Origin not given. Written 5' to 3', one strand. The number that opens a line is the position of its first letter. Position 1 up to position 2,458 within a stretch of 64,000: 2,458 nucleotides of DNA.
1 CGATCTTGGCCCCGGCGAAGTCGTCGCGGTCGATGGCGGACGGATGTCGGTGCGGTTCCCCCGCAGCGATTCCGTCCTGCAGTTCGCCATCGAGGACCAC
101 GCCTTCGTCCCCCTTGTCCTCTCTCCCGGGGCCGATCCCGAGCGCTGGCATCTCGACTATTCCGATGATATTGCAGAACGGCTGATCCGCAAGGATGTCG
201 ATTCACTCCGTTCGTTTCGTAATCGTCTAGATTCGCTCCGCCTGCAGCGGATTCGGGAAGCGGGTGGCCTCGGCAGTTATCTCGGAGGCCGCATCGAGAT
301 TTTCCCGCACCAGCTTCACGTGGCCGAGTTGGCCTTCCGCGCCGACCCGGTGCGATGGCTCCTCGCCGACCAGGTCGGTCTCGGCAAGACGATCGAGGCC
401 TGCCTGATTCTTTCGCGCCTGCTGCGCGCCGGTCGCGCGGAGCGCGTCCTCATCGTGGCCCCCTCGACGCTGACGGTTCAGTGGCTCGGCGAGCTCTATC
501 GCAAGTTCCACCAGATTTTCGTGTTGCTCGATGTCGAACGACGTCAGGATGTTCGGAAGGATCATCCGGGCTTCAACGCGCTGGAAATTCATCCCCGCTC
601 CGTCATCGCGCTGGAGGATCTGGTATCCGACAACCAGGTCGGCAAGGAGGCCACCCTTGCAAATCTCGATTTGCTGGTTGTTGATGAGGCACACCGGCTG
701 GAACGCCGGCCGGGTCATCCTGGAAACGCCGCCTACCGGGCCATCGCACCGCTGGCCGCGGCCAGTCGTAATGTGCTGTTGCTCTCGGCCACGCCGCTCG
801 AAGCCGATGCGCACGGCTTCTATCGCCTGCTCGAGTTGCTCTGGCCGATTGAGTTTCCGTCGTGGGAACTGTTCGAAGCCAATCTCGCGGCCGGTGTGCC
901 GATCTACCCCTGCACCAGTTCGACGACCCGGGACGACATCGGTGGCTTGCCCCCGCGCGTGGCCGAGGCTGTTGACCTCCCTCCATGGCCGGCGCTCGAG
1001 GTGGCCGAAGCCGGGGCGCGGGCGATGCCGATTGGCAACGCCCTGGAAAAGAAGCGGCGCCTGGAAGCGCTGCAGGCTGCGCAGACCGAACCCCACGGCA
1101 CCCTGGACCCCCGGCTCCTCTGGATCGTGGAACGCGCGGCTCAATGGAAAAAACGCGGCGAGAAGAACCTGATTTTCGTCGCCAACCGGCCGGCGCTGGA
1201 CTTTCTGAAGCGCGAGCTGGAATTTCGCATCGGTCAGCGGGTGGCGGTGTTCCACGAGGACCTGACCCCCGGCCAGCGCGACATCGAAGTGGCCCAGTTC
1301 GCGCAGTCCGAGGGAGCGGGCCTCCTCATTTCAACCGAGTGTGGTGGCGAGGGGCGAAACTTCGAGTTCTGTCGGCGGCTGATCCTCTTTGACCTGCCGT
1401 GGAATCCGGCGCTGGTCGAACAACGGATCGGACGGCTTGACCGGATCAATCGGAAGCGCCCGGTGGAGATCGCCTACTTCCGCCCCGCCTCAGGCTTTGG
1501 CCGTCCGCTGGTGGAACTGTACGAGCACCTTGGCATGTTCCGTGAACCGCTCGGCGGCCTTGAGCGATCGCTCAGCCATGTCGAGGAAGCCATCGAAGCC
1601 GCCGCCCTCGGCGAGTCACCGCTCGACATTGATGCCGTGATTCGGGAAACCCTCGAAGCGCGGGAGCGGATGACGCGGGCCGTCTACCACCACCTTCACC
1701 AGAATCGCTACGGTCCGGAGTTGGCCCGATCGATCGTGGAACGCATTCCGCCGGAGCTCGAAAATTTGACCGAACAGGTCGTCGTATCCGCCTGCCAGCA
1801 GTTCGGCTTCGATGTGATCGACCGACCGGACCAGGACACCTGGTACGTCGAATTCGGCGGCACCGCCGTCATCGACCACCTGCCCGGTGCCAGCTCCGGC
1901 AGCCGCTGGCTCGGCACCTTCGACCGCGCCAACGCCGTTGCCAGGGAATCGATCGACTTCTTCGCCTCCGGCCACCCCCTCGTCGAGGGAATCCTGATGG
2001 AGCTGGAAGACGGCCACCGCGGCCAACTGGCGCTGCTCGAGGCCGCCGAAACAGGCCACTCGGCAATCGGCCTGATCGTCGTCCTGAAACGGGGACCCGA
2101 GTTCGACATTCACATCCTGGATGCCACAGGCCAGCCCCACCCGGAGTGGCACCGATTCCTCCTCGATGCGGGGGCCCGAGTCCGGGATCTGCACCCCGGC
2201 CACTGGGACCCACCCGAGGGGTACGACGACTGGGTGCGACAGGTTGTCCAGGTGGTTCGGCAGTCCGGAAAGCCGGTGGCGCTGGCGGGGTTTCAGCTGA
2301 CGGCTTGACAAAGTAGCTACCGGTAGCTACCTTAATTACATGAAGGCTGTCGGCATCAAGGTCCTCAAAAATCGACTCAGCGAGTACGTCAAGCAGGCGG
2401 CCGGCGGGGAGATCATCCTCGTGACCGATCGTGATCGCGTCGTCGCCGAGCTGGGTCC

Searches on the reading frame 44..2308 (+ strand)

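Call 68: search_protein_families(library=pfam, proteins=[window:44-2308:+], max_evalue=0.00001)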
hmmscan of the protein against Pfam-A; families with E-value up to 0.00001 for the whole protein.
window:44-2308:+ (754 aa): 5 families
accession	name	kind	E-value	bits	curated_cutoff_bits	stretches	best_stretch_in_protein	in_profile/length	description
PF00271.37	Helicase_C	-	1.7e-18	67.3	23.5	1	368-469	11-110/110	Helicase conserved C-terminal domain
PF00176.29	SNF2-rel_dom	-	3.4e-16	59.6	24.9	1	106-281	21-193/290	SNF2-related domain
PF00270.35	DEAD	-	3.1e-10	40.5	26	1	106-252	18-161/167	DEAD/DEAH box helicase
PF12137.13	RapA_C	-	3.4e-10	39.9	26.8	1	495-666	24-198/360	RNA polymerase recycling family C-terminal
PF04851.21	ResIII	-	1.8e-09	38.2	22.5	1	100-251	21-162/164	Type III restriction enzyme, res subunit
